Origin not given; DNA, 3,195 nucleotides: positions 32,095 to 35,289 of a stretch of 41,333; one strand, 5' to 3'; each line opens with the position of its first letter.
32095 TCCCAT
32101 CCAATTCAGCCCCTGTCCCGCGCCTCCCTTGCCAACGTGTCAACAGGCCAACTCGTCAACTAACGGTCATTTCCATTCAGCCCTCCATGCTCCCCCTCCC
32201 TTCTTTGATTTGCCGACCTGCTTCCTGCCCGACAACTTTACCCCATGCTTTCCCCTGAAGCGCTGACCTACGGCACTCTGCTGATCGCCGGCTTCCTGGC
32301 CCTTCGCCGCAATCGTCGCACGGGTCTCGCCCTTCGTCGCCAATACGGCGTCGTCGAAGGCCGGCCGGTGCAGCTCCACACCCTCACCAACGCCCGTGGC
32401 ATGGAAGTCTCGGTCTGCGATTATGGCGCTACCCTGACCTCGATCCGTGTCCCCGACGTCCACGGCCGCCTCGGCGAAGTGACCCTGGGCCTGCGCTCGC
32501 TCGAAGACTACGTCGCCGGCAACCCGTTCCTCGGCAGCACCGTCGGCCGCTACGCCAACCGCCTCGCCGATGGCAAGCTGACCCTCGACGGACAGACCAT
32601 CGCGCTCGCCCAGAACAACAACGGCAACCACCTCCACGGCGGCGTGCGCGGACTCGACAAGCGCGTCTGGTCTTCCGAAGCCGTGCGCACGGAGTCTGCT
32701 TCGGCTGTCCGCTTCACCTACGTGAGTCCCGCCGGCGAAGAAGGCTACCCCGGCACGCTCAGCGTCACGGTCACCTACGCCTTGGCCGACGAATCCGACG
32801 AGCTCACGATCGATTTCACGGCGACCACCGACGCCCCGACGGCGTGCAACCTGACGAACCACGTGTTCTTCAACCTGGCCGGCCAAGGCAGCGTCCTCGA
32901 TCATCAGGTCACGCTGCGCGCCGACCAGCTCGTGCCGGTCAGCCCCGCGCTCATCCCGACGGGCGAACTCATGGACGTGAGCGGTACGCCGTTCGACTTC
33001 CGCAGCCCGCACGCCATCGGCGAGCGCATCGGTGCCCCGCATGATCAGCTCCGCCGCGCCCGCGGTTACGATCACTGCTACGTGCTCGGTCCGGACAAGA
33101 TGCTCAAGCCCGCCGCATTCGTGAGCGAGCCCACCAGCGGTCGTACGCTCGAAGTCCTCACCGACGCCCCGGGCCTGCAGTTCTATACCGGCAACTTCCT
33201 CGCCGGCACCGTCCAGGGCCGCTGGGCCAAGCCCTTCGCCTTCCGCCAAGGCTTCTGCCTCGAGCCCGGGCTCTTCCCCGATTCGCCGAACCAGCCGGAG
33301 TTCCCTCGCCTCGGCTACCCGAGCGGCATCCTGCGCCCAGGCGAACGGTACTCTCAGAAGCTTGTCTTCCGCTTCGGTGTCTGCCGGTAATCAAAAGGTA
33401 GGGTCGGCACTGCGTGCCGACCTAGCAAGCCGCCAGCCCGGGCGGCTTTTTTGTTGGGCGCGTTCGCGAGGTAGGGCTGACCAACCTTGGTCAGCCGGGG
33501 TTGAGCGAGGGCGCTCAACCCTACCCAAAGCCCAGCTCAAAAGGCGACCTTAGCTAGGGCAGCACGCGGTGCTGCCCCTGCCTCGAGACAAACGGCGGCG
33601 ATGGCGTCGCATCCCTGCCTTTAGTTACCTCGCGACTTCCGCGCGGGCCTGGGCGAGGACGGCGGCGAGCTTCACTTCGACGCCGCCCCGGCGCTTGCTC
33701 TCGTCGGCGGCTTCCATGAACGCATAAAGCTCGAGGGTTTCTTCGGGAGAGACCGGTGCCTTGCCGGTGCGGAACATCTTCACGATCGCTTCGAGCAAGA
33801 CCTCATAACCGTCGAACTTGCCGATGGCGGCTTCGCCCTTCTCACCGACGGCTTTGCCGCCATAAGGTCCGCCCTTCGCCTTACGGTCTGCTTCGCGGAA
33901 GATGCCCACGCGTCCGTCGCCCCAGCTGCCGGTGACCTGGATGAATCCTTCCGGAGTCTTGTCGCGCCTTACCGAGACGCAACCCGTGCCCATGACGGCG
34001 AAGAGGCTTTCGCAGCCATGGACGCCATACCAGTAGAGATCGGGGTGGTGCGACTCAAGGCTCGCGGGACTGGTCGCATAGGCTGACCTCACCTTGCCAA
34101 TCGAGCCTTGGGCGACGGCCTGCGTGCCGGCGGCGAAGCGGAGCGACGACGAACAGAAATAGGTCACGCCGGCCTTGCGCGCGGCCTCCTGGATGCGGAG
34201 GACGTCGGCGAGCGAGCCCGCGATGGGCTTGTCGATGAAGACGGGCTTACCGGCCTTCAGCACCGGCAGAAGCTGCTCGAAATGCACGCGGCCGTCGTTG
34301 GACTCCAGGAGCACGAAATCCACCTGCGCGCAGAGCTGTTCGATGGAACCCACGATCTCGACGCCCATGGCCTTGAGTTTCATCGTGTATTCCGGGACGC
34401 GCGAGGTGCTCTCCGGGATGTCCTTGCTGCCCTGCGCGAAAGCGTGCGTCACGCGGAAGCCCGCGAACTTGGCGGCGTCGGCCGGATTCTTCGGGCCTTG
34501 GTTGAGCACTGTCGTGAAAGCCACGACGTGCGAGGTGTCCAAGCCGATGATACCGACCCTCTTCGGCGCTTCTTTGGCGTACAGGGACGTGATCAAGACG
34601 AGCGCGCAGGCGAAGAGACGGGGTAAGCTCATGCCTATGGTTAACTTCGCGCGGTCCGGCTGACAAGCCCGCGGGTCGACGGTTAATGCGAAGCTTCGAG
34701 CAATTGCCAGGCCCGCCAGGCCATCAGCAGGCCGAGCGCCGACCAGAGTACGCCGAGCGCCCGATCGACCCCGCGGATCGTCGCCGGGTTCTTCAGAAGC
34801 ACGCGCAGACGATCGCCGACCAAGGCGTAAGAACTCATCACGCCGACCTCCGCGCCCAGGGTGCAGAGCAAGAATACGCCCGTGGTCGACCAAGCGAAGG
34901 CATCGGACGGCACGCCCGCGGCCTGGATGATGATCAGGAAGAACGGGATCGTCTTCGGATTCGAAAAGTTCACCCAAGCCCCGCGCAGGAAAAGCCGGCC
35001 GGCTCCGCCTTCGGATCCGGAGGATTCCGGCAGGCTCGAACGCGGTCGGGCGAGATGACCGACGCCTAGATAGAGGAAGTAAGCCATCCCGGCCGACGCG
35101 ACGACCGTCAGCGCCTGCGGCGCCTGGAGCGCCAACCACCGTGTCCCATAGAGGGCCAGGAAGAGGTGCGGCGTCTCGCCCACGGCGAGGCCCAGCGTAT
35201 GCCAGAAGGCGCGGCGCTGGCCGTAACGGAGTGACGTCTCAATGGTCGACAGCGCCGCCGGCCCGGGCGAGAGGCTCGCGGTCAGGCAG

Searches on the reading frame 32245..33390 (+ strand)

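Call 83: search_protein_families(library=pfam, proteins=[window:32245-33390:+], max_evalue=0.00001)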
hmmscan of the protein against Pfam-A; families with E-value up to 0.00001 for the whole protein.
window:32245-33390:+ (381 aa): 1 family
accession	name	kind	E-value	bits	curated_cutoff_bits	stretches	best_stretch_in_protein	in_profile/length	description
PF01263.26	Aldose_epim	-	8.1e-88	295.1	27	1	44-375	2-298/299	Aldose 1-epimerase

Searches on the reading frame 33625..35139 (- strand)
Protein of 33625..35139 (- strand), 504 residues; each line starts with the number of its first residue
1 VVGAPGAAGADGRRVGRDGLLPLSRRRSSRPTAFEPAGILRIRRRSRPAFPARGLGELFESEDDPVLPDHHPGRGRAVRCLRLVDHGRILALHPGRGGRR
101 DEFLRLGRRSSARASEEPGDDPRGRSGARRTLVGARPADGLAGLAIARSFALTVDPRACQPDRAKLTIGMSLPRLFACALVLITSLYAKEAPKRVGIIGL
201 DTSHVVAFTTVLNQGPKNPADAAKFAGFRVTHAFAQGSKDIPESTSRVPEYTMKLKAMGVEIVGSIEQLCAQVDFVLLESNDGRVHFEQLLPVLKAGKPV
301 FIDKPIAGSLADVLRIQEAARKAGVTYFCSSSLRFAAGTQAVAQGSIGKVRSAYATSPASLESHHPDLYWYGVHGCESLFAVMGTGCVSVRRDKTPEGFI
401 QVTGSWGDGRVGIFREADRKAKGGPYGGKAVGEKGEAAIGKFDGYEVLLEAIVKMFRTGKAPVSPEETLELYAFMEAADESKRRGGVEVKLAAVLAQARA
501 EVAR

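Call 83: search_protein_families(library=pfam, proteins=[window:33625-35139:-], max_evalue=0.00001)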
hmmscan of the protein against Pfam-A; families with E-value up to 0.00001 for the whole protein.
window:33625-35139:- (504 aa): 1 family
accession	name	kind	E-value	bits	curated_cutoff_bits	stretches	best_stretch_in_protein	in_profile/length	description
PF01408.29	GFO_IDH_MocA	-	4.1e-09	37.6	24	1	255-328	43-117/120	Oxidoreductase family, NAD-binding Rossmann fold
